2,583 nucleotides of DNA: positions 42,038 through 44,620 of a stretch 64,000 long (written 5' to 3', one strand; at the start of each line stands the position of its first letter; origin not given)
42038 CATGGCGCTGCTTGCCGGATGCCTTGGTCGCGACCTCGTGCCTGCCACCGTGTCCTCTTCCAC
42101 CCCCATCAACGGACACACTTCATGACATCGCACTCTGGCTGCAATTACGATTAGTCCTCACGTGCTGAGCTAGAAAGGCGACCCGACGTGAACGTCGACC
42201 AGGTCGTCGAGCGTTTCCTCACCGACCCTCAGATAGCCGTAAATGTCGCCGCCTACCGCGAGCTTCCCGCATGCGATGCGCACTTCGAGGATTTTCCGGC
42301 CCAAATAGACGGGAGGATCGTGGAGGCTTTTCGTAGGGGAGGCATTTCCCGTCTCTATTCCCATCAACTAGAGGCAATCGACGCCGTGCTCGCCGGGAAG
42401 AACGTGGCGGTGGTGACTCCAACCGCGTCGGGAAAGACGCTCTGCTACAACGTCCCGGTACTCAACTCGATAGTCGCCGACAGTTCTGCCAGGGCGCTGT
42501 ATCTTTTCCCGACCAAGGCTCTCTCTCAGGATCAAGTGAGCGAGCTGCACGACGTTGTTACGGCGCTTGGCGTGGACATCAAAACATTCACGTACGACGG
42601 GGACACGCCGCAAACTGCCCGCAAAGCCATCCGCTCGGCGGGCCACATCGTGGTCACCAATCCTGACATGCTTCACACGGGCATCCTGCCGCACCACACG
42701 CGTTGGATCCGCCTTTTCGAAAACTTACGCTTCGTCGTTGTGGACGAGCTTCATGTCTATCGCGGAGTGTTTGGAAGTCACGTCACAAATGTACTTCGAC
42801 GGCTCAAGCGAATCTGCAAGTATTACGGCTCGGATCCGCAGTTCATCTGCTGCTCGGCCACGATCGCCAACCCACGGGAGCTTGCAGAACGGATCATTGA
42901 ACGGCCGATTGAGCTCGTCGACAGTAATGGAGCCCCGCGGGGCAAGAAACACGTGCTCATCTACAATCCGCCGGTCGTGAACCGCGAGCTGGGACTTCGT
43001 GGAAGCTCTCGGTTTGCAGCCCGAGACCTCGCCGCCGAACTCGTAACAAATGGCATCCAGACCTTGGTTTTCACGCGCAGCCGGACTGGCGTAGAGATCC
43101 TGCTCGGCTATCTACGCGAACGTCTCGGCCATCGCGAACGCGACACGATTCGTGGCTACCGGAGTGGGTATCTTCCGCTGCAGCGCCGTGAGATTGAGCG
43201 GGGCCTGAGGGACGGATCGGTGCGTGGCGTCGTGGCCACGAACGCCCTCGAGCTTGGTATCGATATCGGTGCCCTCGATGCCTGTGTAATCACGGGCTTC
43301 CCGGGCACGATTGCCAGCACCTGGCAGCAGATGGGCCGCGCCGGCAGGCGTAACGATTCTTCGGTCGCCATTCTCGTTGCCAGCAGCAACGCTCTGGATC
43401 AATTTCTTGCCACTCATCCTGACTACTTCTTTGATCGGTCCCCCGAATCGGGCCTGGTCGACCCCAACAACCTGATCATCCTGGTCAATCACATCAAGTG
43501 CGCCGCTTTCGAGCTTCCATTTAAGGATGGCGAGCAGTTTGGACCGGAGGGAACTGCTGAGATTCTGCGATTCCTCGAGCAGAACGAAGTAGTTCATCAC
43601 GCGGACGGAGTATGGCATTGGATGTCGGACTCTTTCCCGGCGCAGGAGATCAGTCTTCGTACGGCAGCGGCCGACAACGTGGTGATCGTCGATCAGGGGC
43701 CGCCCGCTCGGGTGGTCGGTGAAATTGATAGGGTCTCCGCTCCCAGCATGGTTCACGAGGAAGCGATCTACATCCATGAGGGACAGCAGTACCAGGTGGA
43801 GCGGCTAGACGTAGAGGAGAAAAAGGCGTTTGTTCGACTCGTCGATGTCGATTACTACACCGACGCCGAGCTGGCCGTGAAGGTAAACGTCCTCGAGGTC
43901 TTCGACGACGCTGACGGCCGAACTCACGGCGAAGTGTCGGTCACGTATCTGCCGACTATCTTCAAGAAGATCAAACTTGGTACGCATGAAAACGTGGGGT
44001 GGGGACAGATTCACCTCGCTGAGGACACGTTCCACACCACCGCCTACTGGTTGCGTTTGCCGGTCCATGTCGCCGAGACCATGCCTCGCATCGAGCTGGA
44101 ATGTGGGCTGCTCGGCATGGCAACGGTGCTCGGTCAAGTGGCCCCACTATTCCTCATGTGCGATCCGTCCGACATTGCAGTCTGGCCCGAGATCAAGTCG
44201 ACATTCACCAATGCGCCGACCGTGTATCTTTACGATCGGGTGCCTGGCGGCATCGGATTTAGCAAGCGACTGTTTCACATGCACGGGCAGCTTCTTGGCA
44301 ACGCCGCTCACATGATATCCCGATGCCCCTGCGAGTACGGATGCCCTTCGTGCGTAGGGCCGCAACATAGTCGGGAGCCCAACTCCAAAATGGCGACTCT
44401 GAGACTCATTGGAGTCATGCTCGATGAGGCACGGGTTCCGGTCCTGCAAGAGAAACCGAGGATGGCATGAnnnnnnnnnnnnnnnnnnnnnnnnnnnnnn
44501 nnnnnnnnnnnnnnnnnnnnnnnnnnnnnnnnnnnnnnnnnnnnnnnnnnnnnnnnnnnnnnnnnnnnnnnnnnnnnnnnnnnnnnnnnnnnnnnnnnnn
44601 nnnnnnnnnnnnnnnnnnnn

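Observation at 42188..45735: MrfA/MrfB-like helicase-exonuclease operon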

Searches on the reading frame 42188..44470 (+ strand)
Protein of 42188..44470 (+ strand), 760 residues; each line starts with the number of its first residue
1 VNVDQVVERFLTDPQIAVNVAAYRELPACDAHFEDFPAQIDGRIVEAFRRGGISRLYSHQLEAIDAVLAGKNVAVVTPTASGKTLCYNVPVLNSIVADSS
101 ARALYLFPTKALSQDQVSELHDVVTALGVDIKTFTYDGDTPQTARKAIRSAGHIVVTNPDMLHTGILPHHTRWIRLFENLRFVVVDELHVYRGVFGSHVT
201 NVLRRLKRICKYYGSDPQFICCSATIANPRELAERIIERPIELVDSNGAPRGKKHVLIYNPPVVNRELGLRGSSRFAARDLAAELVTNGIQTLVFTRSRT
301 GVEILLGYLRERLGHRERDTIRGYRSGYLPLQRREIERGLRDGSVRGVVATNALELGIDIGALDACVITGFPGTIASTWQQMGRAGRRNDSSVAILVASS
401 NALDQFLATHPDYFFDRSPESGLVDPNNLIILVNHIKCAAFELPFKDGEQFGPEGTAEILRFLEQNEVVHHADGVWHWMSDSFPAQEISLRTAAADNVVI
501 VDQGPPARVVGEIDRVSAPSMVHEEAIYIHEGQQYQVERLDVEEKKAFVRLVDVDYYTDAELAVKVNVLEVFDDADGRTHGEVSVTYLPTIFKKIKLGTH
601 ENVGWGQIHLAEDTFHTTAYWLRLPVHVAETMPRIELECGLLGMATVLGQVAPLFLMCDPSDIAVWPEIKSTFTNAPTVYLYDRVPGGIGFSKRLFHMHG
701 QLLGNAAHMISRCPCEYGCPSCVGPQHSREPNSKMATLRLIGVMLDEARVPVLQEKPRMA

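Call 6: search_protein_families(library=pfam, proteins=[window:42188-44470:+])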
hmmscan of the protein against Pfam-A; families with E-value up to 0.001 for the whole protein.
window:42188-44470:+ (760 aa): 5 families
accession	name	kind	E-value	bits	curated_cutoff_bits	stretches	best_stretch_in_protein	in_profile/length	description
PF00270.35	DEAD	-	1.3e-35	123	26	1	58-230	2-165/167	DEAD/DEAH box helicase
PF09369.15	MZB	-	2.7e-20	73.3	24.2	1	646-723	3-80/80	MrfA Zn-binding domain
PF00271.37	Helicase_C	-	2.6e-15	57.1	23.5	1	286-388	12-109/110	Helicase conserved C-terminal domain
PF22982.3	WHD_HRQ1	-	1.3e-10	42.6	27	1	424-492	1-69/70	ATP-dependent helicase HRQ1, winged helix domain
PF04851.21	ResIII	-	1.1e-05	25.8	22.5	1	55-202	3-146/164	Type III restriction enzyme, res subunit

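Call 7: search_protein_families(library=ncbifam, proteins=[window:42188-44470:+])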
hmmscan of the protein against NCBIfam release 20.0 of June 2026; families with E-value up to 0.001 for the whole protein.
window:42188-44470:+ (760 aa): 32 families (the best 25 are shown)
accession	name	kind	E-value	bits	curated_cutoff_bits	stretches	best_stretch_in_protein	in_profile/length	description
TIGR03817.1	DECH_helic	hypoth_equivalog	7.6e-194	646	874.1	1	24-747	5-741/742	helicase/secretion neighborhood putative DEAH-box helicase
TIGR04121.1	DEXH_lig_assoc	equivalog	1.3e-45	155.4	850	1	56-449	14-408/804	ligase-associated DNA damage response DEXH box helicase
NF010338.0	PRK13767.1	equivalog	5.4e-36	124.2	849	1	56-391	34-388/877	ATP-dependent helicase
NF001308.0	PRK00254.1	equivalog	1.8e-25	89.3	1216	1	39-303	7-252/720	ATP-dependent DNA helicase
NF002654.0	PRK02362.1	equivalog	3.7e-24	85.1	887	1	42-303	10-257/739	ATP-dependent DNA helicase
NF002251.0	PRK01172.1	equivalog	2.2e-18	65.9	891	1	54-304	21-251/674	ATP-dependent DNA helicase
TIGR01389.1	recQ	equivalog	1.4e-17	63.4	640.2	1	56-401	14-331/591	DNA helicase RecQ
NF007284.0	PRK09751.1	equivalog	1.2e-16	59.2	1496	2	332-388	363-419/1538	ATP-dependent helicase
NF041063.1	DpdF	equivalog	3.6e-16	58.9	550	2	60-190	145-281/813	protein DpdF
NF040935.1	helicase_Hel308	equivalog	8.3e-16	57.3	1200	1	39-303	10-261/704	ATP-dependent DNA helicase Hel308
NF010337.0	PRK13766.1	equivalog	5.4e-15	54.6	610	2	55-191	18-144/781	Hef nuclease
TIGR00614.1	recQ_fam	subfamily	6.1e-15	55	219.8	2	54-122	10-73/470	RecQ family ATP-dependent DNA helicase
NF053631.1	RNA_helic_CshA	equivalog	5.6e-14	51.8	646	1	39-403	5-346/434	degradosome RNA helicase CshA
NF053711.1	RNA_heli_RhlE1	exception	1.3e-13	50.5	750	1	60-406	28-356/434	RNA helicase RhlE1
NF008744.0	PRK11776.1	equivalog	6e-13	48.1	524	1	50-189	21-157/460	ATP-dependent RNA helicase DbpA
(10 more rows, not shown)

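Call 8: search_solved_structures(query=window:42188-44470:+, show_alignments=1)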
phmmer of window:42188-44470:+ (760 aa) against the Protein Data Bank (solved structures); distinct sequences matched with E-value up to 0.001: 114 (the best 60 are shown).
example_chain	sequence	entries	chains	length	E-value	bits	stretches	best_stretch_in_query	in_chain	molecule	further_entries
6znp_A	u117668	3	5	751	7.7e-271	903.6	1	11-727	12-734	Uncharacterized ATP-dependent helicase YprA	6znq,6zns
5v9x_A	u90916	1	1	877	3.6e-20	74.8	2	60-317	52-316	ATP-dependent DNA helicase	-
7lhl_A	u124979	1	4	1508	1.7e-19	72.6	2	60-312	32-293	ATP-dependent DNA helicase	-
2zj2_A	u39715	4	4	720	1.3e-17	66.3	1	39-250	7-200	Putative ski2-type helicase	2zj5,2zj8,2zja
9tu7_Y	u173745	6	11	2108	4.6e-16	61.2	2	27-228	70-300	DEAD/DEAH box helicase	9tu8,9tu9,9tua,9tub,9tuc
9b15_A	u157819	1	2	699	1.8e-14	56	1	36-398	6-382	ATP-dependent DNA helicase Hel308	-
6qdv_B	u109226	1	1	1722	2.9e-14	55.3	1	70-234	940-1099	U5 small nuclear ribonucleoprotein 200 kDa helicase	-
4f92_B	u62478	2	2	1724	2.9e-14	55.3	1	70-234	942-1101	U5 small nuclear ribonucleoprotein 200 kDa helicase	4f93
4f91_B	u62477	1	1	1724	2.9e-14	55.3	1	70-234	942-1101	U5 small nuclear ribonucleoprotein 200 kDa helicase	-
5urj_A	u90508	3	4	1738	3e-14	55.2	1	70-234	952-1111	U5 small nuclear ribonucleoprotein 200 kDa helicase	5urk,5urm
4kit_B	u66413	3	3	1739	3e-14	55.2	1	70-234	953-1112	U5 small nuclear ribonucleoprotein 200 kDa helicase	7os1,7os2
6s8q_B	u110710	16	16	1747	3.1e-14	55.2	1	70-234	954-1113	U5 small nuclear ribonucleoprotein 200 kDa helicase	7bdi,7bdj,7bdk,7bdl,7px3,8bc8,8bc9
6s9i_B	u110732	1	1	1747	3.9e-14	54.8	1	70-234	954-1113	U5 small nuclear ribonucleoprotein 200 kDa helicase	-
6s8o_B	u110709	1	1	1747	4.3e-14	54.7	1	70-234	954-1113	U5 small nuclear ribonucleoprotein 200 kDa helicase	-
3jcr_C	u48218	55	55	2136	4.3e-14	54.7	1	70-234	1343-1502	hBrr2 | U5 small nuclear ribonucleoprotein 200 kDa helicase | Brr2, U5 small nuclear ribonucleoprotein 200 kDa helicase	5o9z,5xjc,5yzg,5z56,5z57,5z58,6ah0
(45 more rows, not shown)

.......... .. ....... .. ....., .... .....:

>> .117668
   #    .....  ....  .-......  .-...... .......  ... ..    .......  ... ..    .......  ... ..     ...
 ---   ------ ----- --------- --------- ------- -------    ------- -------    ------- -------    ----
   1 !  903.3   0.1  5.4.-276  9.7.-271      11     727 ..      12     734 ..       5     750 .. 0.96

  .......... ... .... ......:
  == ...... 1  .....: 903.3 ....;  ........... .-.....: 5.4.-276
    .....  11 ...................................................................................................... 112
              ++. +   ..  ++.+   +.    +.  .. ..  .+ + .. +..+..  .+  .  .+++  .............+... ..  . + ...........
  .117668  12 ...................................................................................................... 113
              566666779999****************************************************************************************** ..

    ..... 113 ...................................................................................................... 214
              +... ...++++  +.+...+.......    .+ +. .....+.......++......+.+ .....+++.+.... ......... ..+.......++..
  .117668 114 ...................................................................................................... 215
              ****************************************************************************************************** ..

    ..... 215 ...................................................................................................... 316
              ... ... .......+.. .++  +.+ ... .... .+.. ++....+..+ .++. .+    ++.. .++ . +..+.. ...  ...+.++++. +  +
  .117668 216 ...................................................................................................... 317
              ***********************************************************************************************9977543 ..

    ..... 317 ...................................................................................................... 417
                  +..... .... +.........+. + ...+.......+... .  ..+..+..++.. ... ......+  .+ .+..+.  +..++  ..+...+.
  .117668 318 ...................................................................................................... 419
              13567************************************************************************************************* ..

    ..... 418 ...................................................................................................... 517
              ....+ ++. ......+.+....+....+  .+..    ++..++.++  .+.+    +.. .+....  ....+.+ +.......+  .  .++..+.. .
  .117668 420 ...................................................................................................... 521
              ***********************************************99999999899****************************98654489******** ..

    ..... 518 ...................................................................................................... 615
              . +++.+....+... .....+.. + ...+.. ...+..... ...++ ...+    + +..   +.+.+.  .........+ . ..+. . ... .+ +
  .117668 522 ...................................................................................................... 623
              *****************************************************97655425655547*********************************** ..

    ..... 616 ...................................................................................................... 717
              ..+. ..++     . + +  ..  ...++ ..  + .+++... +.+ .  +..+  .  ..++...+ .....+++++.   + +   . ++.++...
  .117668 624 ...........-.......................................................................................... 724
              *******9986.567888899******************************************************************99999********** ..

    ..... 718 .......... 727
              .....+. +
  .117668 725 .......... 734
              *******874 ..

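Call 10: search_protein_families(library=padloc, proteins=[window:42188-44470:+], max_evalue=0.01)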
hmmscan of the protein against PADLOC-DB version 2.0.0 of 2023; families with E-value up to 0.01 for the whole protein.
window:42188-44470:+ (760 aa): 66 families (the best 25 are shown)
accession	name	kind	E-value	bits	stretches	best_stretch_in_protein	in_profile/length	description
PDLC02503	BrxHI|BrxHII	-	4.2e-51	172.1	1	33-396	5-350/698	BrxHI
PDLC03960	SngC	-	4.2e-45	152.7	1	48-403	17-377/720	-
PDLC02501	BrxHI|BrxHII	-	3.6e-37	125.9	1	33-393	4-347/925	BrxHI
PDLC00037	DruE3|DruE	-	6.7e-35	118.2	3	55-233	101-306/2055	SNF2 family N-terminal domain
PDLC00013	DruE1|DruE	-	6.6e-34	115.1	4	55-124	91-171/1776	SNF2 family N-terminal domain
PDLC00036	DruE3|DruE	-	3.1e-32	108.7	3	57-229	94-288/2023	SNF2 family N-terminal domain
PDLC00035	DruE3|DruE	-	7.1e-27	91.5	2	46-236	93-309/1460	SNF2 family N-terminal domain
PDLC03928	PsyrT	-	3.9e-23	79.6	1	54-400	20-347/689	-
PDLC02897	DpdJ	-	4.1e-22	75.9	1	60-388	104-451/1570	DpdJ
PDLC00051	DruE4|DruE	-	7.1e-21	71.5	3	53-100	90-138/1829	SNF2 family N-terminal domain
PDLC02864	DpdF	-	1.4e-20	71.6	1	51-397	18-337/610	DpdF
PDLC00015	DruE2|DruE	-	1.8e-19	67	3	54-100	95-142/1887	SNF2 family N-terminal domain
PDLC00014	DruE2|DruE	-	2.9e-19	66.1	3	50-99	102-152/1928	SNF2 family N-terminal domain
PDLC02570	DrmA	-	1.6e-18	64.5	1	183-406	413-643/851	DrmA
PDLC02870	DpdF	-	3.4e-18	63.4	1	55-401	13-333/534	DpdF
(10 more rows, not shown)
